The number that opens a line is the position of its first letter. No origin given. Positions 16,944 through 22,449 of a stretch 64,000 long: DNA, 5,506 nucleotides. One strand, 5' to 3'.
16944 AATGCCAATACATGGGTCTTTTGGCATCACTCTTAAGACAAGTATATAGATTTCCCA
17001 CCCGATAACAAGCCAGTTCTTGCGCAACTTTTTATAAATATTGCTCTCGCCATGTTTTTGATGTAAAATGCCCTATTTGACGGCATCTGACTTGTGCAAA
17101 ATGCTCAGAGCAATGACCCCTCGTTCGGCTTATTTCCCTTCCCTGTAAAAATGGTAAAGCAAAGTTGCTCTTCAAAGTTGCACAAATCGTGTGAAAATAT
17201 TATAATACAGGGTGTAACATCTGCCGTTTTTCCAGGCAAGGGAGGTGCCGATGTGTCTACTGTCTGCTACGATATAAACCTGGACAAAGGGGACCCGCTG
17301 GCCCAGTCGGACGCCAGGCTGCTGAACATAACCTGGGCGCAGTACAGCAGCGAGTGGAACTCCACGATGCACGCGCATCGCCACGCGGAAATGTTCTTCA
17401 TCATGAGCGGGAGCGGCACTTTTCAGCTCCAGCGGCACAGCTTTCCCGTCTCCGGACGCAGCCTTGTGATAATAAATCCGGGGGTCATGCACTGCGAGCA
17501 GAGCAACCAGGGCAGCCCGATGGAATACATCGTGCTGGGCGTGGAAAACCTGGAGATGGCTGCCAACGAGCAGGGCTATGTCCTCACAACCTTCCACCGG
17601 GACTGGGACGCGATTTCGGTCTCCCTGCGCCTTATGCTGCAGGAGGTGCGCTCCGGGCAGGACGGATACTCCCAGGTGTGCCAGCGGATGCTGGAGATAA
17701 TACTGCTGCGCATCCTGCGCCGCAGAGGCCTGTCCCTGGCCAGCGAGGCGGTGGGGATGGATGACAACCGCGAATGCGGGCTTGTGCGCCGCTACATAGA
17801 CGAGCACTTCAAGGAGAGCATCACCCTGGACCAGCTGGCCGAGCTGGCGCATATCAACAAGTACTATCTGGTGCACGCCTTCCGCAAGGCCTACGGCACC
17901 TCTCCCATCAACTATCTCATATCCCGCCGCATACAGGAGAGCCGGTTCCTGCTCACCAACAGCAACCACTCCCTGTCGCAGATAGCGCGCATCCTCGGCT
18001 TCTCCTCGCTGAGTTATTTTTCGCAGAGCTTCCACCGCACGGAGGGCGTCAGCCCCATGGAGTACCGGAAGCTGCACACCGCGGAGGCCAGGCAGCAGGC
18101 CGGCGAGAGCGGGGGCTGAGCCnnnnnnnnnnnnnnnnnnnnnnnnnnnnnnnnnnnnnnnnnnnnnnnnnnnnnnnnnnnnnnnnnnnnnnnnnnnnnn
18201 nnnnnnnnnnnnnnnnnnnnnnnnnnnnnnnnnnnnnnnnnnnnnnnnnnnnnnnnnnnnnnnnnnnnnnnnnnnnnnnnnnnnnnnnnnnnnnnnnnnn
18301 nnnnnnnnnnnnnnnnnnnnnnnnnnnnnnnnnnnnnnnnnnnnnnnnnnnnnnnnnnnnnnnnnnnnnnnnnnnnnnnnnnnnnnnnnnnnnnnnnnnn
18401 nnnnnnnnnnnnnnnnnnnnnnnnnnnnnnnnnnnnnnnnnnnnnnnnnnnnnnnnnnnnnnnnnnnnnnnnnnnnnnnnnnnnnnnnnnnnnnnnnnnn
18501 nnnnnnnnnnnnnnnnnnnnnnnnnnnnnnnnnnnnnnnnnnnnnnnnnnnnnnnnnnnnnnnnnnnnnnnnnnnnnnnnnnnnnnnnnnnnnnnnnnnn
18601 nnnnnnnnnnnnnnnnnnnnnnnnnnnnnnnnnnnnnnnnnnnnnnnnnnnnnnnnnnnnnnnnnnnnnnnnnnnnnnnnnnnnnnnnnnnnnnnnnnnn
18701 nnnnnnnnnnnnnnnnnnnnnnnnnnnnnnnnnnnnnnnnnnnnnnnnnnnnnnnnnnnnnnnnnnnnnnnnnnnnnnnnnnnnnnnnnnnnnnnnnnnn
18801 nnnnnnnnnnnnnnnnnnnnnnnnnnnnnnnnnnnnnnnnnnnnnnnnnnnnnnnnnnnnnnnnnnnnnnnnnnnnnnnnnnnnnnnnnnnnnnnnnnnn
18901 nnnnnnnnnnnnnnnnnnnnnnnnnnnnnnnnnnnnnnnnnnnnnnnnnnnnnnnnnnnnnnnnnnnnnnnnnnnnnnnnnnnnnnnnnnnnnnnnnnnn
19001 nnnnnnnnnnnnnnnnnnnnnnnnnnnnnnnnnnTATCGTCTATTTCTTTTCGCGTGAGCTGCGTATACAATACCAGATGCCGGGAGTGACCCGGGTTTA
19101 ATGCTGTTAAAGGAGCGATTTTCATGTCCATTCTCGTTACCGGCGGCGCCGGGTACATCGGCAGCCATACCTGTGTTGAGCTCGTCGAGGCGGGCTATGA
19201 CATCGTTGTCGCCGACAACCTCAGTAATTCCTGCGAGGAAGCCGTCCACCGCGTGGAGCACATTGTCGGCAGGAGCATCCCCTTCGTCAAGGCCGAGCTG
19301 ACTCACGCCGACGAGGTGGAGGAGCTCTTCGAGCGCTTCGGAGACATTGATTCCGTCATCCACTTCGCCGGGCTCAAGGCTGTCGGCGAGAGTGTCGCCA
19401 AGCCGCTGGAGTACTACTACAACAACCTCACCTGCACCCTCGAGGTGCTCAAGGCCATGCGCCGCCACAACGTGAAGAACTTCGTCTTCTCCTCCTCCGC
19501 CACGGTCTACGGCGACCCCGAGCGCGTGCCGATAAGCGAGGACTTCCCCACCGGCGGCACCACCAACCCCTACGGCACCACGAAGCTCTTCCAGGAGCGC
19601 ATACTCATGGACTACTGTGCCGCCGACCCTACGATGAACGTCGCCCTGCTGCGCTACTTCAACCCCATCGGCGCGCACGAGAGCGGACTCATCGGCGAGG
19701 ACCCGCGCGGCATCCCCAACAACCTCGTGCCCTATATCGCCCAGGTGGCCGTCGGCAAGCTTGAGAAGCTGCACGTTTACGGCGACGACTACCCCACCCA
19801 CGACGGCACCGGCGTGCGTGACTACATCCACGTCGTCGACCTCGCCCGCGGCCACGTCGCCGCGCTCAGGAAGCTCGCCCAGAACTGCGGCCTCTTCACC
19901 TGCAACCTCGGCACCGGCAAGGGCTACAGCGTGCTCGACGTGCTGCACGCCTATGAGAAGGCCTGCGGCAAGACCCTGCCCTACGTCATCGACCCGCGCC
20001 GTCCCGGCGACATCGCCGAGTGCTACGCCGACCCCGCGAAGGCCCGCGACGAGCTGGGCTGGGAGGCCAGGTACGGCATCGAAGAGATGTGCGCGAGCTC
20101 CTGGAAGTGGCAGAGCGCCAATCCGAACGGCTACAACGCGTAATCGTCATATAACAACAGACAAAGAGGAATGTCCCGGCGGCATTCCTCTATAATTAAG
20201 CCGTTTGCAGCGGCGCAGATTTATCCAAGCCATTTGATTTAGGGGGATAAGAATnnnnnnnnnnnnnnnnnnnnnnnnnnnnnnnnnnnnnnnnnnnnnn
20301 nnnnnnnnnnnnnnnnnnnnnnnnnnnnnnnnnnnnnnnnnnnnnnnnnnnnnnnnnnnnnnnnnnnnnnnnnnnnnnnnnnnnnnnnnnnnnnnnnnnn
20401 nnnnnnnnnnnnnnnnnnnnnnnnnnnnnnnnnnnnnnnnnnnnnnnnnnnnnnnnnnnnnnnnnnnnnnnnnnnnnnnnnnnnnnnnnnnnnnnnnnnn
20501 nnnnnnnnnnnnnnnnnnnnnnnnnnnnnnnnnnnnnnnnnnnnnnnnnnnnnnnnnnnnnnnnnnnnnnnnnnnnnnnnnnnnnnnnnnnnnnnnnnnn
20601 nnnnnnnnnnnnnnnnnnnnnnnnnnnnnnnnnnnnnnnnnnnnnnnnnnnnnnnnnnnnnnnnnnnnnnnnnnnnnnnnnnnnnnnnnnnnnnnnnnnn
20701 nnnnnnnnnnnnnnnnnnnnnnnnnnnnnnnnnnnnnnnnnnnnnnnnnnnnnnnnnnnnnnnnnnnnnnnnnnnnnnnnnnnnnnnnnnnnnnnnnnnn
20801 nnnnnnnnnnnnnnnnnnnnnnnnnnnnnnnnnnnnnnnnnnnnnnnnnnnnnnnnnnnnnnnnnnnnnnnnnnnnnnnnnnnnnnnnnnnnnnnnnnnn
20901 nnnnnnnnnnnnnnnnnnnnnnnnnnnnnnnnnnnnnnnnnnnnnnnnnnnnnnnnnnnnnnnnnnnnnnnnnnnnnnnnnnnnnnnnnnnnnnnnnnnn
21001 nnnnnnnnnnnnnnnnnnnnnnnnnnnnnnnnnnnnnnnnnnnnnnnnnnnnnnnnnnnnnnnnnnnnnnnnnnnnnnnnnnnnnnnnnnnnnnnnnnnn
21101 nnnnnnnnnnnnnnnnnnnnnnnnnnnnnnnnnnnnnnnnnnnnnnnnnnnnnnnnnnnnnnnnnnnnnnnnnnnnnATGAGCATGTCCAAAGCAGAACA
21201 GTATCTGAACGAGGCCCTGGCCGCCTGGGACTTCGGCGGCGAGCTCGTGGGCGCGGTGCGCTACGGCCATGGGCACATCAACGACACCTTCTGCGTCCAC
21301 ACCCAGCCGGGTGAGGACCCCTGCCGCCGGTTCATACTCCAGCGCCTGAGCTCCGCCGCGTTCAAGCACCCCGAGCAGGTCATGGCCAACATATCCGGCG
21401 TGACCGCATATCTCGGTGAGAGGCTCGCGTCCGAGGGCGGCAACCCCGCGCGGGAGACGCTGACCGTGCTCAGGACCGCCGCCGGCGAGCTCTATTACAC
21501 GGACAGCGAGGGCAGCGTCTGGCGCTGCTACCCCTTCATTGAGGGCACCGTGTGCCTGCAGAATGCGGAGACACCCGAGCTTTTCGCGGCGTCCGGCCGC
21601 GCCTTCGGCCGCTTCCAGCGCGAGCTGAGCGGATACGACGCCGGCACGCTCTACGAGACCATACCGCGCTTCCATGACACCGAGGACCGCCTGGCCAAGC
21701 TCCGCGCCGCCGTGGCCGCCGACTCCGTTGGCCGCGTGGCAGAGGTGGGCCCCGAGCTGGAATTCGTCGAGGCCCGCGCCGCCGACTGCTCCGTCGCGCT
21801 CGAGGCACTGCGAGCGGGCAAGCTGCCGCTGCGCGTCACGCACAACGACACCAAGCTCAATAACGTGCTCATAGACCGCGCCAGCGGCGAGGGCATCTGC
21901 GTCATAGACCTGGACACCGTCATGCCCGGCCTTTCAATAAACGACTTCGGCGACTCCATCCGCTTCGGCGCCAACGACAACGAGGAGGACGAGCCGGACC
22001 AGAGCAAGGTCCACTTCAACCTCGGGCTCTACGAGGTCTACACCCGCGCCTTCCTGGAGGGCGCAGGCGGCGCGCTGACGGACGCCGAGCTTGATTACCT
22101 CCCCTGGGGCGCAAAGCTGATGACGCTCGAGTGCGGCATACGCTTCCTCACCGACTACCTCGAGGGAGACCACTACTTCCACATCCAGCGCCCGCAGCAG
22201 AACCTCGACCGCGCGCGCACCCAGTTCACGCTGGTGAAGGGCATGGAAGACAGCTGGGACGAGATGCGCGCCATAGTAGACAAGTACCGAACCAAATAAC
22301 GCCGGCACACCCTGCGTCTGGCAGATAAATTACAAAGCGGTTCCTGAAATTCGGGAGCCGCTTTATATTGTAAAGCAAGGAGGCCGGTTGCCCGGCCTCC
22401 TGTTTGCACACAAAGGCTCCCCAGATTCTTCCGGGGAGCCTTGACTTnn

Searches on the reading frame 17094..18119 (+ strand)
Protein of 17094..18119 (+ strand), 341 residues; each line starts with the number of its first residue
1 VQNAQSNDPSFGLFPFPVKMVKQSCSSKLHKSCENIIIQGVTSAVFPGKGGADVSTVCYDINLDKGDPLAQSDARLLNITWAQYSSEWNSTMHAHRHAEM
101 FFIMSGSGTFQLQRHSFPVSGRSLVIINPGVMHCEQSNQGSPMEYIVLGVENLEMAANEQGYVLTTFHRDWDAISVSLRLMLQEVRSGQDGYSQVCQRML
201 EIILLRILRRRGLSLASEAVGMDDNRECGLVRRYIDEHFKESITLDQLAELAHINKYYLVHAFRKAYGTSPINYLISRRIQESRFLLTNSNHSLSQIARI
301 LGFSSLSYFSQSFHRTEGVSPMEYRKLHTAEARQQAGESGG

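Call 76: search_protein_families(library=pfam, proteins=[window:17094-18119:+], max_evalue=1e-8)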
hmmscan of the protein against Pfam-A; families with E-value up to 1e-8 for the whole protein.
window:17094-18119:+ (341 aa): 2 families
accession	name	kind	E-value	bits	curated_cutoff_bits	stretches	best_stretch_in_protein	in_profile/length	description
PF12833.13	HTH_18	-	1.8e-20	73.4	33.6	1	248-326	1-79/80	Helix-turn-helix domain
PF00165.29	HTH_AraC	-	1.6e-19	70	26.6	1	291-326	8-42/42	Bacterial regulatory helix-turn-helix proteins, AraC family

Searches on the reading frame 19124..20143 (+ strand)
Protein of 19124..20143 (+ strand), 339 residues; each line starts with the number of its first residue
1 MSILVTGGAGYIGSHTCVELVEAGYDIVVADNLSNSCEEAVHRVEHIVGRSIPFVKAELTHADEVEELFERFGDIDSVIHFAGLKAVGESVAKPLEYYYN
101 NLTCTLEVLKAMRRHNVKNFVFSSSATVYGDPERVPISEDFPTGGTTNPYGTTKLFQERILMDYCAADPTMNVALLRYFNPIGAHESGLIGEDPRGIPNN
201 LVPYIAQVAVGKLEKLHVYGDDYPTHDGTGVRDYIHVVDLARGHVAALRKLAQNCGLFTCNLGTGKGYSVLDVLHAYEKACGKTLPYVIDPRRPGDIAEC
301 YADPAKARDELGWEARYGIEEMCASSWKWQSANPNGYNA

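Call 76: search_protein_families(library=pfam, proteins=[window:19124-20143:+], max_evalue=1e-8)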
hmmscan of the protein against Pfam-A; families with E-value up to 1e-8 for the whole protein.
window:19124-20143:+ (339 aa): 5 families
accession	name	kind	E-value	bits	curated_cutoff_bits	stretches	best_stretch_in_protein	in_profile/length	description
PF01370.27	Epimerase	-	3.6e-58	197.2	20.9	1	3-252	1-229/240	NAD dependent epimerase/dehydratase family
PF16363.11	GDP_Man_Dehyd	-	4.4e-58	197.7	27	1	4-324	1-330/332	GDP-mannose 4,6 dehydratase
PF01073.25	3Beta_HSD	-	4.5e-13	49.3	22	1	4-131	1-122/280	3-beta hydroxysteroid dehydrogenase/isomerase family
PF02719.21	Polysacc_synt_2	-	1.6e-12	47.7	20.2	1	3-183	1-173/293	Polysaccharide biosynthesis protein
PF00106.31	adh_short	-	1.4e-10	41.4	26.6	1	3-89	3-92/195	short chain dehydrogenase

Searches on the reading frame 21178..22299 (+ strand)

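Call 76: search_protein_families(library=pfam, proteins=[window:21178-22299:+], max_evalue=1e-8)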
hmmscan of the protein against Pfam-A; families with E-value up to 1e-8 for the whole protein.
window:21178-22299:+ (373 aa): 1 family
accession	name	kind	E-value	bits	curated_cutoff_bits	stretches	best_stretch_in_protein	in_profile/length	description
PF01636.29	APH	-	8.9e-18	65.3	23.2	1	28-279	4-227/239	Phosphotransferase enzyme family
